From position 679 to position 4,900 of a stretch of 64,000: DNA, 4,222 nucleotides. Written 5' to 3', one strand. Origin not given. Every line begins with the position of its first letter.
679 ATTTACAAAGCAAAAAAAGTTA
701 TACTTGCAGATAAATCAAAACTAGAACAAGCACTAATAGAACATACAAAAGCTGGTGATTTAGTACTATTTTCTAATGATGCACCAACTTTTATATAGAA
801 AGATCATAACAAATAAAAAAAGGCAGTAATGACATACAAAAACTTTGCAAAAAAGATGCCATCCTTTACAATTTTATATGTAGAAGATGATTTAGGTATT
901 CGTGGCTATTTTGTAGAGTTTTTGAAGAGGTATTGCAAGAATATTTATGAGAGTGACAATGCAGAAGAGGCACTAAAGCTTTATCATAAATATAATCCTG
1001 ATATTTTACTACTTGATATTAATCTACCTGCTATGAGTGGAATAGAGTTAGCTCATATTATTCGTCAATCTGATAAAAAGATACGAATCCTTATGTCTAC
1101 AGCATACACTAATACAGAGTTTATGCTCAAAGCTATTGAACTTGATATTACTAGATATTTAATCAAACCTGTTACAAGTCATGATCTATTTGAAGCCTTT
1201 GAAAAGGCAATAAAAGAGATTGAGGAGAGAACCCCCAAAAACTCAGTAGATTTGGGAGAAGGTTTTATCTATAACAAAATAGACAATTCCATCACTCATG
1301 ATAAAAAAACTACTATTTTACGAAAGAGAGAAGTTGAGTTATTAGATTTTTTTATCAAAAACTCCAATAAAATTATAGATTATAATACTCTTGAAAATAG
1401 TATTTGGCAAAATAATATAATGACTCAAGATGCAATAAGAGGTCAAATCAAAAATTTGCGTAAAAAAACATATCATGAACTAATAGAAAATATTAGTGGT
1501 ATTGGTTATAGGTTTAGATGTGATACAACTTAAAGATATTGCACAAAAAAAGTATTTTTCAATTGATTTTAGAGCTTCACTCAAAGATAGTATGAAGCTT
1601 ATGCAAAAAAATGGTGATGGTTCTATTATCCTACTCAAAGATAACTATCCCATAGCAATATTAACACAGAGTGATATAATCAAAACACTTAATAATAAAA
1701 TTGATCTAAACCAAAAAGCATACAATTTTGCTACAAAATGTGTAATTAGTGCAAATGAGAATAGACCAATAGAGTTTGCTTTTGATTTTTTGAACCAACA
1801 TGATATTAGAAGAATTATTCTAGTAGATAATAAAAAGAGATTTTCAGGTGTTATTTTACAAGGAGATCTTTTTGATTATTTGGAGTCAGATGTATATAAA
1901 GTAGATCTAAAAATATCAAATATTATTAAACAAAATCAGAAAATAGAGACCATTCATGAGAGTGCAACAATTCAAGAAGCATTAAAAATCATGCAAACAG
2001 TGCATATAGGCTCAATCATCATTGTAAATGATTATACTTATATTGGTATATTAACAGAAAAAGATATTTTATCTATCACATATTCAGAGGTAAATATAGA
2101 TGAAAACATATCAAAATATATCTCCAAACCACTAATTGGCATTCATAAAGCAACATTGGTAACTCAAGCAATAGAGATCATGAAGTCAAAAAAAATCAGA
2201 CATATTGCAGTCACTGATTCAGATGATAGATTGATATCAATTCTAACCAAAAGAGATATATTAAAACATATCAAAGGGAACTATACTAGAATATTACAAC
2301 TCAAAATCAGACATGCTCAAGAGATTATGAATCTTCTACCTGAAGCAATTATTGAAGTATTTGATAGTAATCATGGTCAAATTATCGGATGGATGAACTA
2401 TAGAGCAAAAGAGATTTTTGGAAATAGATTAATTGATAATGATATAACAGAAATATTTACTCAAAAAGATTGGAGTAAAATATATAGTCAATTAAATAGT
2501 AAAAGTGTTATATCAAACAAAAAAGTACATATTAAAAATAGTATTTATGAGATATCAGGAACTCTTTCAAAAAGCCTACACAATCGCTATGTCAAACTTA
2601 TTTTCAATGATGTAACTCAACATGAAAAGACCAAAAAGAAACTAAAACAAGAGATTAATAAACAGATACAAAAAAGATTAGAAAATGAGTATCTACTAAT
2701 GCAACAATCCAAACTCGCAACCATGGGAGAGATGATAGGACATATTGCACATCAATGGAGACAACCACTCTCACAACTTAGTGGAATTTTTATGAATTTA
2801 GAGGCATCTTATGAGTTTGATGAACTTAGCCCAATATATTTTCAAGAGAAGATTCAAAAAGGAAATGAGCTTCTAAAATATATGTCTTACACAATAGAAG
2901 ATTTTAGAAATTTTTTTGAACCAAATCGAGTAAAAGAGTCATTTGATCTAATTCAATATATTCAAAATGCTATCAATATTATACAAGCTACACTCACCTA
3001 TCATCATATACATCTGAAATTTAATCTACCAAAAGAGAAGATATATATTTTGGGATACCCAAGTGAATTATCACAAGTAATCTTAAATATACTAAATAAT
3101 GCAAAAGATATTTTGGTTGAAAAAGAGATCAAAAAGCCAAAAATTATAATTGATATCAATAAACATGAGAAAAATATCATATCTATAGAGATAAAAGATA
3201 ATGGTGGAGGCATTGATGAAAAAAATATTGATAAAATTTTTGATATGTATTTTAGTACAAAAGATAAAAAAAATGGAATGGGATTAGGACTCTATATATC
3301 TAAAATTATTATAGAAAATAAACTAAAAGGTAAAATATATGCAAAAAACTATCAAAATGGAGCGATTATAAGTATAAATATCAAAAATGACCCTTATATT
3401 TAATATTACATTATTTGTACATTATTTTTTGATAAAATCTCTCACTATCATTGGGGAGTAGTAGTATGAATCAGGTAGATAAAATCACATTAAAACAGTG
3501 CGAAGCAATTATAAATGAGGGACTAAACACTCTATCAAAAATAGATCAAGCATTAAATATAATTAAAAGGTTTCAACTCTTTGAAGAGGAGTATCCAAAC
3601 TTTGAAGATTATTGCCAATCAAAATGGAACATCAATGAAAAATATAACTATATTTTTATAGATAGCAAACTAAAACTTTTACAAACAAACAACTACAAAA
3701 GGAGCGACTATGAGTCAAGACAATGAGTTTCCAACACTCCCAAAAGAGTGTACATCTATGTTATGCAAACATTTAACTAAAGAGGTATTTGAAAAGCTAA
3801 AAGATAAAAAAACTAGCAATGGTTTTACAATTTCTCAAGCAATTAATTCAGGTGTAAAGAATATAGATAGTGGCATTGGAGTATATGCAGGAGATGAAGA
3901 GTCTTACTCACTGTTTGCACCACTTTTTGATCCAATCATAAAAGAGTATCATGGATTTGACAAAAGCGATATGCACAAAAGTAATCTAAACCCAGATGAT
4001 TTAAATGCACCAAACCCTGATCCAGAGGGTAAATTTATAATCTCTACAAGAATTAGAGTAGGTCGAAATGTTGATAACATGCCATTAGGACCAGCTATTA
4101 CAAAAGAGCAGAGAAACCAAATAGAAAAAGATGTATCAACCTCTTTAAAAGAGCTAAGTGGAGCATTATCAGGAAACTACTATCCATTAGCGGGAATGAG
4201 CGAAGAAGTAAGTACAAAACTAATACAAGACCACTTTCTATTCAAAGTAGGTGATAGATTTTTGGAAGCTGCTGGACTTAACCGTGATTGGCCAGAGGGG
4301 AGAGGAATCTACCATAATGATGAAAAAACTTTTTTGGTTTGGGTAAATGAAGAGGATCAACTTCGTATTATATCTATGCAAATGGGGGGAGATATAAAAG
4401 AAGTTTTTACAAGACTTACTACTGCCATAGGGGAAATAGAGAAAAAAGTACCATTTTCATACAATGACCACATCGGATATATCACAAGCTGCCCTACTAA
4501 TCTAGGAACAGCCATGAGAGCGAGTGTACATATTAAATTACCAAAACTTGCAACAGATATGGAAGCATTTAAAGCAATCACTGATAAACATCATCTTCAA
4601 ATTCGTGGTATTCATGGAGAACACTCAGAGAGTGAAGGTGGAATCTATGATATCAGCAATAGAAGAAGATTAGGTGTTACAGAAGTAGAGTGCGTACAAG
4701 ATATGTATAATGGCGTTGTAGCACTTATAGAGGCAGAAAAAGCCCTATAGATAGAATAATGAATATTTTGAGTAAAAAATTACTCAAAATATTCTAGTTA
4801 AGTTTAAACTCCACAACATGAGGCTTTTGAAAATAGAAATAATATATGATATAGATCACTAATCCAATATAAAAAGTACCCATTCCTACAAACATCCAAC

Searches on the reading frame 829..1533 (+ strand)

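Call 51: search_protein_families(library=pfam, proteins=[window:829-1533:+], max_evalue=1e-8)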
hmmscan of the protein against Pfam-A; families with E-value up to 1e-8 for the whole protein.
window:829-1533:+ (234 aa): 2 families
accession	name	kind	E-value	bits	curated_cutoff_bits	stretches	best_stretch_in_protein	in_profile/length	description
PF00072.30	Response_reg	-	1.1e-22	80.7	30.2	1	15-124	1-110/111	Response regulator receiver domain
PF00486.34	Trans_reg_C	-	1.6e-10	41.3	26.2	1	162-229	4-77/77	Transcriptional regulatory protein, C terminal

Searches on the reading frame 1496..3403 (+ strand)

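Call 25: search_protein_families(library=ncbifam, proteins=[window:1496-3403:+], max_evalue=0.00001)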
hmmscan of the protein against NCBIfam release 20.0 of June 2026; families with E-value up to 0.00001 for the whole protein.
window:1496-3403:+ (635 aa): 52 families (the best 25 are shown)
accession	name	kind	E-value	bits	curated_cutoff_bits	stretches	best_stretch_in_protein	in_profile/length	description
NF008468.0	PRK11360.1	equivalog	4.1e-29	101.4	646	1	273-630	269-607/616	two-component system sensor histidine kinase AtoS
NF041777.1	sens_FixL_Rhizob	equivalog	6.6e-23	81.1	850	1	362-623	225-472/485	sensor protein FixL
NF041552.1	TF_PrdR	equivalog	6e-20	71.1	795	2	139-415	7-271/577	sigma-54 dependent transcriptional regulator PrdR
NF007688.0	PRK10364.1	equivalog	1.5e-19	70.1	479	1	392-623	224-443/460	two-component system sensor histidine kinase ZraS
TIGR00393.1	kpsF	subfamily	1.6e-19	70.5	203.7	2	138-250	155-267/268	KpsF/GutQ family sugar-phosphate isomerase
NF047497.1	HK_LIC_12097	equivalog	5.5e-19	68.1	500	1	365-627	107-362/367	LIC_12097 family sensor histidine kinase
NF040750.1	tetrathio_HK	equivalog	8.5e-19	67.4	750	1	386-620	314-542/555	tetrathionate respiration histidine kinase TtrS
TIGR02966.1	phoR_proteo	equivalog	1e-18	67.5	334.2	1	412-608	116-312/333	phosphate regulon sensor histidine kinase PhoR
NF010411.0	PRK13837.1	equivalog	5.8e-17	61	647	1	477-607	514-651/828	two-component system VirA-like sensor kinase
NF047466.1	hybrid_RR_LvrB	exception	9e-17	61.3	500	1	360-608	104-353/377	hybrid histidine kinase/response regulator LvrB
NF038348.1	T2SS_HK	subfamily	3.6e-16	58.7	450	1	467-617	415-558/574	histidine kinase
NF052574.1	HisKinEspCMyxo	equivalog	8.3e-16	57.3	1200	1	400-609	407-615/785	serine histidine kinase EspC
NF008302.0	PRK11091.1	equivalog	3.9e-14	51.8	838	1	482-630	355-504/779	aerobic respiration two-component sensor histidine kinase ArcB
NF033092.0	HK_WalK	equivalog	4.4e-14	52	725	1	480-628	444-591/594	cell wall metabolism sensor histidine kinase WalK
TIGR02938.1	nifL_nitrog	equivalog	4.5e-14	51.8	242.45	1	362-628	237-491/494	nitrogen fixation negative regulator NifL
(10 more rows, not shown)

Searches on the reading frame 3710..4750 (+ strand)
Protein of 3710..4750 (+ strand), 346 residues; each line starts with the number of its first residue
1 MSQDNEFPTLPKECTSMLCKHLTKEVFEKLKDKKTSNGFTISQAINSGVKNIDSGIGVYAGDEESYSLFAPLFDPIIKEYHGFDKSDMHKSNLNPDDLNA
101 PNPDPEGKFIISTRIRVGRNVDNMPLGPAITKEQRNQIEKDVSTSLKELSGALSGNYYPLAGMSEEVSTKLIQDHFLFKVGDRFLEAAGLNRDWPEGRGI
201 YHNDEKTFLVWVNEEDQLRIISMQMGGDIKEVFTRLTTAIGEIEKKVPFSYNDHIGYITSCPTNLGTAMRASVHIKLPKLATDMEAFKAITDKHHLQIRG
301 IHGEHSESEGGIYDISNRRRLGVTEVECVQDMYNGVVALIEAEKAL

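Call 25: search_protein_families(library=ncbifam, proteins=[window:3710-4750:+], max_evalue=0.00001)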
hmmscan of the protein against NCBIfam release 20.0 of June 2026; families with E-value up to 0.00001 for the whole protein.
window:3710-4750:+ (346 aa): 5 families
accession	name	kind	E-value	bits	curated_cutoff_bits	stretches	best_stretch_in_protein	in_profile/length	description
NF002194.0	PRK01059.1-4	equivalog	9.4e-45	153.2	385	1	105-345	10-244/345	protein arginine kinase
NF053707.1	PrArgKinMcsBBac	equivalog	2.5e-41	142.1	500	1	105-344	20-253/347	protein-arginine kinase McsB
NF002193.0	PRK01059.1-3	equivalog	2.6e-31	109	471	1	108-345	20-243/335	protein arginine kinase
NF002191.0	PRK01059.1-1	equivalog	3.5e-24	85.5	381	1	106-344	19-249/358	protein arginine kinase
NF002192.0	PRK01059.1-2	equivalog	6.4e-23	81.4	679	1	199-340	93-236/340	protein arginine kinase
